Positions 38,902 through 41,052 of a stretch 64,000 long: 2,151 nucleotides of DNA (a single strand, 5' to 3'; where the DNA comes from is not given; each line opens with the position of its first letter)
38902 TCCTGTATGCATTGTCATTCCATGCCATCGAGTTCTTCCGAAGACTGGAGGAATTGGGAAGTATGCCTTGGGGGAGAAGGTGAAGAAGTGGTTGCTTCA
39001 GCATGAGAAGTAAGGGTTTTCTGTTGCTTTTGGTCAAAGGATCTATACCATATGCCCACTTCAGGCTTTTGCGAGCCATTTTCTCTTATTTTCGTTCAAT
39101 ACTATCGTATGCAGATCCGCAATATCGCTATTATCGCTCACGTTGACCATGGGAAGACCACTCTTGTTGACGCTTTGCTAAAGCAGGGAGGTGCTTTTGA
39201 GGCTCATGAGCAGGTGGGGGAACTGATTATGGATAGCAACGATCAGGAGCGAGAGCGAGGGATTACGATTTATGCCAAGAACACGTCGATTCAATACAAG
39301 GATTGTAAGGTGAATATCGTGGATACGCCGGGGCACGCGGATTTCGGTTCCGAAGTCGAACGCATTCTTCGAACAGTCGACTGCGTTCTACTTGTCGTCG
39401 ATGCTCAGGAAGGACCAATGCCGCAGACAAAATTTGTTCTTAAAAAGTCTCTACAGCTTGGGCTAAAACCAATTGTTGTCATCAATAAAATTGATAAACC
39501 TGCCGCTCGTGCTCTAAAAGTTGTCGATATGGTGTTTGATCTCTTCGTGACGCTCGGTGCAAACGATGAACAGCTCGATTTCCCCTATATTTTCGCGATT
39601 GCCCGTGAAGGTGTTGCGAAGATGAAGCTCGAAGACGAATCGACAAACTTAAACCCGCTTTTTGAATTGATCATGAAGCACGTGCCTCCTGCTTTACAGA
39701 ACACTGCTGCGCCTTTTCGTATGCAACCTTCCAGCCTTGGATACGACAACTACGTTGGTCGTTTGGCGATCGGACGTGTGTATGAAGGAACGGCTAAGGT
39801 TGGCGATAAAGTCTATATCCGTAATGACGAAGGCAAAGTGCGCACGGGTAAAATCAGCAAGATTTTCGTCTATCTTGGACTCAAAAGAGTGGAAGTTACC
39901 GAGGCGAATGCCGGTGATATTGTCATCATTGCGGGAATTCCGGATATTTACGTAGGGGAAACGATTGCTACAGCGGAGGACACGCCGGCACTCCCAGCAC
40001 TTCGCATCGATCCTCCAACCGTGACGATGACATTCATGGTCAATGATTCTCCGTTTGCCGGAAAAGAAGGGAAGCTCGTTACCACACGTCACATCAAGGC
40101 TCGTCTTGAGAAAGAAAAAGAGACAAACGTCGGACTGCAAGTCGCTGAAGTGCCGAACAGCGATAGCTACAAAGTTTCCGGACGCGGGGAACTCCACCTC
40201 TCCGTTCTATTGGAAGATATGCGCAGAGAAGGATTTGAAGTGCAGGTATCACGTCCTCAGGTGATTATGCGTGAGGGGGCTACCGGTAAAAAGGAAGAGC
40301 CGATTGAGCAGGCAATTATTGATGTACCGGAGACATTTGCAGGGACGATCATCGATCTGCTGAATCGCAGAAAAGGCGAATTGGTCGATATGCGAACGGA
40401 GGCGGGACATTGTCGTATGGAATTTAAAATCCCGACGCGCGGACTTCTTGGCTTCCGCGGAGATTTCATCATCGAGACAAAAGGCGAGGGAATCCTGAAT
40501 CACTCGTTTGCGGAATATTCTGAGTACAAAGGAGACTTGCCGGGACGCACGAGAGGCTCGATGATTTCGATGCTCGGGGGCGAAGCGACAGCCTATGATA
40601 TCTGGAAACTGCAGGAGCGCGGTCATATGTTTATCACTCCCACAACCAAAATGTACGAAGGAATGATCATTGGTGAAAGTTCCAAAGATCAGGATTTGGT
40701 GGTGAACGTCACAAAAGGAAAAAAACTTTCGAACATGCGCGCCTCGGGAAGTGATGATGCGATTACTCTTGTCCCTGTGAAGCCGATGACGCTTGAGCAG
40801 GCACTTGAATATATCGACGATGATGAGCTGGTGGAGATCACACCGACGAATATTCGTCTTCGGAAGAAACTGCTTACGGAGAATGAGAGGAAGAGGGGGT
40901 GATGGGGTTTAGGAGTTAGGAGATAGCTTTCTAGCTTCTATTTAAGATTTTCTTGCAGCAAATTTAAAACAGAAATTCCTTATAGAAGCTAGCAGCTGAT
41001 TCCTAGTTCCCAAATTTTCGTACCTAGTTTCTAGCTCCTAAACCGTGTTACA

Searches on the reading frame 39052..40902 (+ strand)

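Call 30: search_protein_families(library=pfam, proteins=[window:39052-40902:+], max_evalue=0.001)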
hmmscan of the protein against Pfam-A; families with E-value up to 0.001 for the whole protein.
window:39052-40902:+ (616 aa): 7 families
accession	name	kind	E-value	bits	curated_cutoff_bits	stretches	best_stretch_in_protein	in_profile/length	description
PF00009.33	GTP_EFTU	-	8.5e-57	192.2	26.5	1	21-213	2-188/188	Elongation factor Tu GTP binding domain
PF21018.2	BipA_C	-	6.6e-46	155.1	23.8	1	501-609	1-109/110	TypA/BipA C-terminal domain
PF00679.30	EFG_C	-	5.6e-21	74.8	27.9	1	415-497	3-86/89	Elongation factor G C-terminus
PF03144.31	GTP_EFTU_D2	-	6.2e-14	52.6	30.3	1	236-306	1-73/73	Elongation factor Tu domain 2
PF22042.2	EF-G_D2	-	1.1e-09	38.7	27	1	231-306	11-82/84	Elongation factor G domain 2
PF01926.29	MMR_HSR1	-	1.1e-07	32.4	21.9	1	25-146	2-113/113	50S ribosome-binding GTPase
PF02421.24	FeoB_N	-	0.00038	20.4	27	0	69-156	31-124/156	Ferrous iron transport protein B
